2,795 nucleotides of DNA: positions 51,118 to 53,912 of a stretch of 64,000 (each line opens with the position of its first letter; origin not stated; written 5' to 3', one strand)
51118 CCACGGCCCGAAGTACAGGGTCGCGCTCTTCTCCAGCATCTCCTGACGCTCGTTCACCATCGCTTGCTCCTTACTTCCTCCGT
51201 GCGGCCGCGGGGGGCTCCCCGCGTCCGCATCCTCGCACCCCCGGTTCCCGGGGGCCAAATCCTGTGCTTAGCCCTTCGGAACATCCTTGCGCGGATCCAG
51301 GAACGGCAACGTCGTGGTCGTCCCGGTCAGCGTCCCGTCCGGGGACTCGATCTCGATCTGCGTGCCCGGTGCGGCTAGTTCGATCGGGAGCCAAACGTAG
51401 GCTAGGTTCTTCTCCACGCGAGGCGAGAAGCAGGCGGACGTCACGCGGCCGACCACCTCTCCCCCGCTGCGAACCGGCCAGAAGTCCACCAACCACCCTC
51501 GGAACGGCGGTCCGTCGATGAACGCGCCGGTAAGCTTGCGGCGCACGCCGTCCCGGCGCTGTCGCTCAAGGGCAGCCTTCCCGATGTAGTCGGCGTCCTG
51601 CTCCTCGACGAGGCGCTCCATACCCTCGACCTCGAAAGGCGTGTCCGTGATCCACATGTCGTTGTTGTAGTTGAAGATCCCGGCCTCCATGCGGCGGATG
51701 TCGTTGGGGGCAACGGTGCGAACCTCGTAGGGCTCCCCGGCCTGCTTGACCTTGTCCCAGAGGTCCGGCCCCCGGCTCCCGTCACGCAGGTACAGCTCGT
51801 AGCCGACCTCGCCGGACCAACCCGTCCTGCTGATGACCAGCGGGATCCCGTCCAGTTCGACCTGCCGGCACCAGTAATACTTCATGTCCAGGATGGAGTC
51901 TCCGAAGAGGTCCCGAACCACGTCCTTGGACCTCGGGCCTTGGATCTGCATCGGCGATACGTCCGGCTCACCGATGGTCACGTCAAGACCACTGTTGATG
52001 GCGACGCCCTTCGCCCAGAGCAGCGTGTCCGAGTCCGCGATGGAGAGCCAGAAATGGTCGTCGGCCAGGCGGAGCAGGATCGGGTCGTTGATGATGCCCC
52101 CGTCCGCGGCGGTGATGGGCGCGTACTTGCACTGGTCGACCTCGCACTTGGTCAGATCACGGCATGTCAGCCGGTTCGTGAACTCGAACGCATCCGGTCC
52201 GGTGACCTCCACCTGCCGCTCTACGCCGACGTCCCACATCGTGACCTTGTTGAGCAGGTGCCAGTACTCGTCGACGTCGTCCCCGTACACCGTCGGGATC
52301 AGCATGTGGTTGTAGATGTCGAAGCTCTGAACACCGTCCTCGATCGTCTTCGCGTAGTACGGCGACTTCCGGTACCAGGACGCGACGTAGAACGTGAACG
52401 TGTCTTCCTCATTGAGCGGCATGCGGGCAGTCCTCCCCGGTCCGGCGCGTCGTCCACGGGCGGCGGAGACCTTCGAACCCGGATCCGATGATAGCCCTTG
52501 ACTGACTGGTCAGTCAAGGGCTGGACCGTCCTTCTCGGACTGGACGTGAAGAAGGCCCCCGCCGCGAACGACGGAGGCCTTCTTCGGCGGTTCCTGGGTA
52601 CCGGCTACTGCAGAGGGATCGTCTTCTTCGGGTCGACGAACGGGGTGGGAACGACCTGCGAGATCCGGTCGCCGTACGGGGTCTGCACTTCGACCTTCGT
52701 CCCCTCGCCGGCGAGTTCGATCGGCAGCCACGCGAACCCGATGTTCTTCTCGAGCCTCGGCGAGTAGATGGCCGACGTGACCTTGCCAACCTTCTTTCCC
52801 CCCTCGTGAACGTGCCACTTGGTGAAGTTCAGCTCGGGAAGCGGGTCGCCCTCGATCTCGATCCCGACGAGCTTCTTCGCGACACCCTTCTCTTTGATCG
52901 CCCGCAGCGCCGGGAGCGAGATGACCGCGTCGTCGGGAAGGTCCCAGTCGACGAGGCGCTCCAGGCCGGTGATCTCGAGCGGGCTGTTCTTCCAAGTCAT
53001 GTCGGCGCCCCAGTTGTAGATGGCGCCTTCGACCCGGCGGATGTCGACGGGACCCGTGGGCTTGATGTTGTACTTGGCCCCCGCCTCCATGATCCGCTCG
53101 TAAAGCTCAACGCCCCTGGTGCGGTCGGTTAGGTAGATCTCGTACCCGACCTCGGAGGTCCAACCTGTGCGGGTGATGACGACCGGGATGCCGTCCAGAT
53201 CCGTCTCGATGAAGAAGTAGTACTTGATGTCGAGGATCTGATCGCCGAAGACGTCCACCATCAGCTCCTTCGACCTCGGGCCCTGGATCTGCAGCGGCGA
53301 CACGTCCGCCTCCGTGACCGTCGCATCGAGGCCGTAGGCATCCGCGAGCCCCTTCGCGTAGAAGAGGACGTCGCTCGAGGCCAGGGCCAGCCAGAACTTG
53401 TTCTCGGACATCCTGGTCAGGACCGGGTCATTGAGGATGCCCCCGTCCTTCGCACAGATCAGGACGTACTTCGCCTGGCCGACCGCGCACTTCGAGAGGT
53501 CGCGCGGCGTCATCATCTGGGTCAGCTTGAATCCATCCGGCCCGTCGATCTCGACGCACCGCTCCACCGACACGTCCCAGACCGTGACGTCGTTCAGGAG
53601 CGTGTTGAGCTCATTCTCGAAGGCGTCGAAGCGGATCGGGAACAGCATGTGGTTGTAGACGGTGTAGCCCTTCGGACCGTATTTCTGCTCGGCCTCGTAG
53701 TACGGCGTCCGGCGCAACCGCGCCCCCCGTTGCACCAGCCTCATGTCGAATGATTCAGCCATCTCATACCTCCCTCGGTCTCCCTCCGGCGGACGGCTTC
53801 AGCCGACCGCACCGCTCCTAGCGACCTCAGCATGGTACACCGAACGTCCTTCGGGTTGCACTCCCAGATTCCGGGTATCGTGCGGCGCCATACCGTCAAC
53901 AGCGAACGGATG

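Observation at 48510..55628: Operon-like C1 module: amidohydrolase, then three tandem GcvT-family THF-dependent demethylase paralogs, then MetV-MetF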

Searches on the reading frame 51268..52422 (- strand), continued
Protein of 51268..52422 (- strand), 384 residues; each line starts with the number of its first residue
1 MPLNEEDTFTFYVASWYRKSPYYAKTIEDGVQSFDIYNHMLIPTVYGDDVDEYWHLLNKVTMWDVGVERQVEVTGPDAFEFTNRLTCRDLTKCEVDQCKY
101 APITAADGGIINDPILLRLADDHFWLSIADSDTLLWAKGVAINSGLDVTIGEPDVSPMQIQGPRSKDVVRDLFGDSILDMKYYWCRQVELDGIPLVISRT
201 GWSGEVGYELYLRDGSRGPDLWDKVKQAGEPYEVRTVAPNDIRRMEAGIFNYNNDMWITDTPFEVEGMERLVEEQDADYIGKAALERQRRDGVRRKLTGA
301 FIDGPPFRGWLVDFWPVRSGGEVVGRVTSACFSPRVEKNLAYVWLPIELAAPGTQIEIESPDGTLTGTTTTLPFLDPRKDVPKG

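Call 71: search_protein_families(library=pfam, proteins=[L070:3775-4620:+, L070:4672-5613:+, L070:5623-7236:+, L070:8474-9931:+, L070:12092-13273:+, L070:13364-14077:+, L053:4676-5935:-, L078:4434-5450:+, L078:6052-6867:-, L059:14679-16514:+], max_evalue=0.0001)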
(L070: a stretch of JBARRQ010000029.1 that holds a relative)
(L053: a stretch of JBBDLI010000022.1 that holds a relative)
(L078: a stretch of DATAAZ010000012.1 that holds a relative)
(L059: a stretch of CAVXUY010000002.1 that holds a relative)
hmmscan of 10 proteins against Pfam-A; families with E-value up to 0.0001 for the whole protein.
L070:3775-4620:+ (281 aa): 1 family
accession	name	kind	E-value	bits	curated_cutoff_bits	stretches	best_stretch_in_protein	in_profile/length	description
PF14907.12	NTP_transf_5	-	5e-06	26.7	31.2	1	39-114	58-124/249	Uncharacterised nucleotidyltransferase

L070:4672-5613:+ (313 aa): 2 families
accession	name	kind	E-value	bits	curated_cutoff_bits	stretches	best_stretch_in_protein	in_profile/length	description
PF12850.12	Metallophos_2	-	1.3e-06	29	27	0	247-288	97-137/154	Calcineurin-like phosphoesterase superfamily domain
PF14582.11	Metallophos_3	-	4.5e-06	26.6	28.2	0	206-302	173-252/259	Metallophosphoesterase, calcineurin superfamily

L070:5623-7236:+ (537 aa): 1 family
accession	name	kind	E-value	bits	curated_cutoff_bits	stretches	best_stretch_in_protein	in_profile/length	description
PF13520.12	AA_permease_2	-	4.5e-12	46.1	27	1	38-483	9-405/427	Amino acid permease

L070:8474-9931:+ (485 aa): 1 family
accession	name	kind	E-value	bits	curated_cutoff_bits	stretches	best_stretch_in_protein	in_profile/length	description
PF00171.27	Aldedh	-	2.2e-149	498.4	23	1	16-480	1-461/461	Aldehyde dehydrogenase family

L070:12092-13273:+ (393 aa): 5 families
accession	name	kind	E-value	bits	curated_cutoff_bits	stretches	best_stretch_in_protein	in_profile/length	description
PF00441.29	Acyl-CoA_dh_1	-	6.2e-49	166.4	22.4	1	229-381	1-150/150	Acyl-CoA dehydrogenase, C-terminal domain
PF02771.21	Acyl-CoA_dh_N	-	1.7e-31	109.3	22.9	1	7-118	1-113/113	Acyl-CoA dehydrogenase, N-terminal domain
PF02770.24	Acyl-CoA_dh_M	-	2.3e-29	101.9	33.3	1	122-217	1-97/97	Acyl-CoA dehydrogenase, middle domain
PF08028.16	Acyl-CoA_dh_2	-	2.1e-23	83.5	22.7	1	245-369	2-133/134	Acyl-CoA dehydrogenase, C-terminal domain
PF22924.1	ACOX_C_alpha1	-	1.1e-08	35.5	27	1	262-380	49-168/169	Acyl-CoA oxidase, C-alpha1 domain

L070:13364-14077:+ (237 aa): 6 families
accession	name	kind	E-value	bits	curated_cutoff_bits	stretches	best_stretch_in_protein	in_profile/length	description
PF08241.18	Methyltransf_11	-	4.8e-18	66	21.2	1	40-129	1-94/95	Methyltransferase domain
PF13649.12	Methyltransf_25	-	9.2e-16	58.8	27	1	39-126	1-97/97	Methyltransferase domain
PF08242.18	Methyltransf_12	-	2.6e-07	31.7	30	1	40-128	1-98/98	Methyltransferase domain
PF01209.24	Ubie_methyltran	-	4e-07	30.1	20.1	1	23-145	35-166/233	ubiE/COQ5 methyltransferase family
PF13847.12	Methyltransf_31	-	1.4e-06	28.5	27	1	35-130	3-109/145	Methyltransferase domain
PF13489.12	Methyltransf_23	-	1e-05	25.8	27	1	22-147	8-127/164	Methyltransferase domain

L053:4676-5935:- (419 aa): 2 families
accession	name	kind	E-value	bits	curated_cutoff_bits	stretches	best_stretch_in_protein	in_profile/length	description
PF01266.30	DAO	-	3.7e-69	234.3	27.9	1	36-383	1-351/353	FAD dependent oxidoreductase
PF01946.23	Thi4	-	3.4e-05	23.6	26.2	1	35-75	18-58/235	Thi4 family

L078:4434-5450:+ (338 aa): 1 family
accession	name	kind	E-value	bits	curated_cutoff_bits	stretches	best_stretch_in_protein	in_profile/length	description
PF00892.27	EamA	-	6.9e-27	94.8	28.2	2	176-322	2-132/135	EamA-like transporter family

L078:6052-6867:- (271 aa): 3 families
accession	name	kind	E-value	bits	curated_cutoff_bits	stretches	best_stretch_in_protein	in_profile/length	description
PF13419.12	HAD_2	-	1.6e-26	94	23.8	1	63-242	1-178/178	Haloacid dehalogenase-like hydrolase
PF00702.32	Hydrolase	-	6.5e-25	89.1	26.4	1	61-236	2-191/191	haloacid dehalogenase-like hydrolase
PF12710.13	HAD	-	7.3e-08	33.5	27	1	63-204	1-143/189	haloacid dehalogenase-like hydrolase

L059:14679-16514:+ (611 aa): 4 families
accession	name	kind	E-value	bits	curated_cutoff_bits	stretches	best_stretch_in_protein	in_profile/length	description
PF18158.6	AidB_N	-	6.6e-49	166.4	22.9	1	92-238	1-155/156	Adaptive response protein AidB N-terminal domain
PF00441.29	Acyl-CoA_dh_1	-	1.1e-25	91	22.4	1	354-502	1-147/150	Acyl-CoA dehydrogenase, C-terminal domain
PF02770.24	Acyl-CoA_dh_M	-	1.7e-17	63.8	33.3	1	252-344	2-96/97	Acyl-CoA dehydrogenase, middle domain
PF08028.16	Acyl-CoA_dh_2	-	3.5e-08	34.3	22.7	1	380-482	12-122/134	Acyl-CoA dehydrogenase, C-terminal domain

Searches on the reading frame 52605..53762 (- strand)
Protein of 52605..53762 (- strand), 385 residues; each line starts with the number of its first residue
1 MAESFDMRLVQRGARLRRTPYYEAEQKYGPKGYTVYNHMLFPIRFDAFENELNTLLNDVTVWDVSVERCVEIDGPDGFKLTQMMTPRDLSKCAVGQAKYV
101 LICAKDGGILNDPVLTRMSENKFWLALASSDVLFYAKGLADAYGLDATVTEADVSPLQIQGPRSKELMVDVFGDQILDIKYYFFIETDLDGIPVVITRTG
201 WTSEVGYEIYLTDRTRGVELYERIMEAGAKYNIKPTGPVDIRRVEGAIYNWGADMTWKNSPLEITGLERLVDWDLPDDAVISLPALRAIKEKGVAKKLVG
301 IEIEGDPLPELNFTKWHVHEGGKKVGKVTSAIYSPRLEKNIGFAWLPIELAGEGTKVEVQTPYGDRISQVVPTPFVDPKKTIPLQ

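Call 3: search_protein_families(library=pfam, proteins=[window:52605-53762:-])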
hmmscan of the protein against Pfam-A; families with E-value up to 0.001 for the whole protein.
window:52605-53762:- (385 aa): 2 families
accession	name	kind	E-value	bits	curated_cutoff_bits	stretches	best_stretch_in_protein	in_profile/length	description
PF01571.26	GCV_T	-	2.7e-37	128.9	25.6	1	9-264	5-250/255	Aminomethyltransferase folate-binding domain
PF08669.17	GCV_T_C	-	3.2e-18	65.8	25.9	1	296-377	1-80/80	Glycine cleavage T-protein C-terminal barrel domain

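Call 4: search_protein_families(library=ncbifam, proteins=[window:52605-53762:-])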
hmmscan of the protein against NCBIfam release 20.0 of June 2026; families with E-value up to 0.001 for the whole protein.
window:52605-53762:- (385 aa): 8 families
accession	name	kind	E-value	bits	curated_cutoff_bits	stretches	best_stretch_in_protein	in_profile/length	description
NF009133.0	PRK12486.1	equivalog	4.8e-108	361.4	410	1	8-371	4-364/369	dimethylsulfoniopropionate demethylase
NF053776.1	TmaoDeMthMsil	equivalog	9.2e-53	179.8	1100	1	31-381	399-759/763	trimethylamine N-oxide demethylase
NF001567.0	PRK00389.1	subfamily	8.4e-51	173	300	1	16-380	3-357/359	glycine cleavage system aminomethyltransferase GcvT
TIGR00528.1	gcvT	equivalog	5.3e-47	160.5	235.85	1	16-362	1-346/362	glycine cleavage system aminomethyltransferase GcvT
NF010093.0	PRK13579.1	equivalog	4.8e-29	101.3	459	1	15-378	8-366/371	glycine cleavage system aminomethyltransferase GcvT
TIGR01372.1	soxA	subfamily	1.6e-25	89.1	1164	1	47-380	645-991/996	sarcosine oxidase subunit alpha family protein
NF047633.1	SyrngDmethDesA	equivalog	1.3e-12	47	800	1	42-237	30-236/453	syringate O-demethylase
NF047885.1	VanMgalDeMLigM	equivalog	4.1e-07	29.3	580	1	39-237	26-237/461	vanillate/3-O-methylgallate O-demethylase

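Call 17: search_solved_structures(query=window:52605-53762:-, max_evalue=1e-30, show_alignments=1)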
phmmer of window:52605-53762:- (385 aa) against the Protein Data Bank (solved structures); distinct sequences matched with E-value up to 1e-30: 5.
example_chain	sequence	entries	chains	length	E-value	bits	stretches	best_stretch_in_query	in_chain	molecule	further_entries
3tfh_A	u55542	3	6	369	5.6e-75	256.2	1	11-359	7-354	GcvT-like Aminomethyltransferase protein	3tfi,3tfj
1yx2_A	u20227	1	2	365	9.8e-42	146.7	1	14-376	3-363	Aminomethyltransferase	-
9q59_A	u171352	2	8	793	1.9e-37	132.6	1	47-383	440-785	trimethylamine N-oxide demethylase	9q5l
9q5a_A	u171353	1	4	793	1.9e-37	132.6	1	47-383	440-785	Trimethylamine N-oxide Demethylase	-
1v5v_A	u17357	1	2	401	6.1e-33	117.8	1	41-380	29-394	aminomethyltransferase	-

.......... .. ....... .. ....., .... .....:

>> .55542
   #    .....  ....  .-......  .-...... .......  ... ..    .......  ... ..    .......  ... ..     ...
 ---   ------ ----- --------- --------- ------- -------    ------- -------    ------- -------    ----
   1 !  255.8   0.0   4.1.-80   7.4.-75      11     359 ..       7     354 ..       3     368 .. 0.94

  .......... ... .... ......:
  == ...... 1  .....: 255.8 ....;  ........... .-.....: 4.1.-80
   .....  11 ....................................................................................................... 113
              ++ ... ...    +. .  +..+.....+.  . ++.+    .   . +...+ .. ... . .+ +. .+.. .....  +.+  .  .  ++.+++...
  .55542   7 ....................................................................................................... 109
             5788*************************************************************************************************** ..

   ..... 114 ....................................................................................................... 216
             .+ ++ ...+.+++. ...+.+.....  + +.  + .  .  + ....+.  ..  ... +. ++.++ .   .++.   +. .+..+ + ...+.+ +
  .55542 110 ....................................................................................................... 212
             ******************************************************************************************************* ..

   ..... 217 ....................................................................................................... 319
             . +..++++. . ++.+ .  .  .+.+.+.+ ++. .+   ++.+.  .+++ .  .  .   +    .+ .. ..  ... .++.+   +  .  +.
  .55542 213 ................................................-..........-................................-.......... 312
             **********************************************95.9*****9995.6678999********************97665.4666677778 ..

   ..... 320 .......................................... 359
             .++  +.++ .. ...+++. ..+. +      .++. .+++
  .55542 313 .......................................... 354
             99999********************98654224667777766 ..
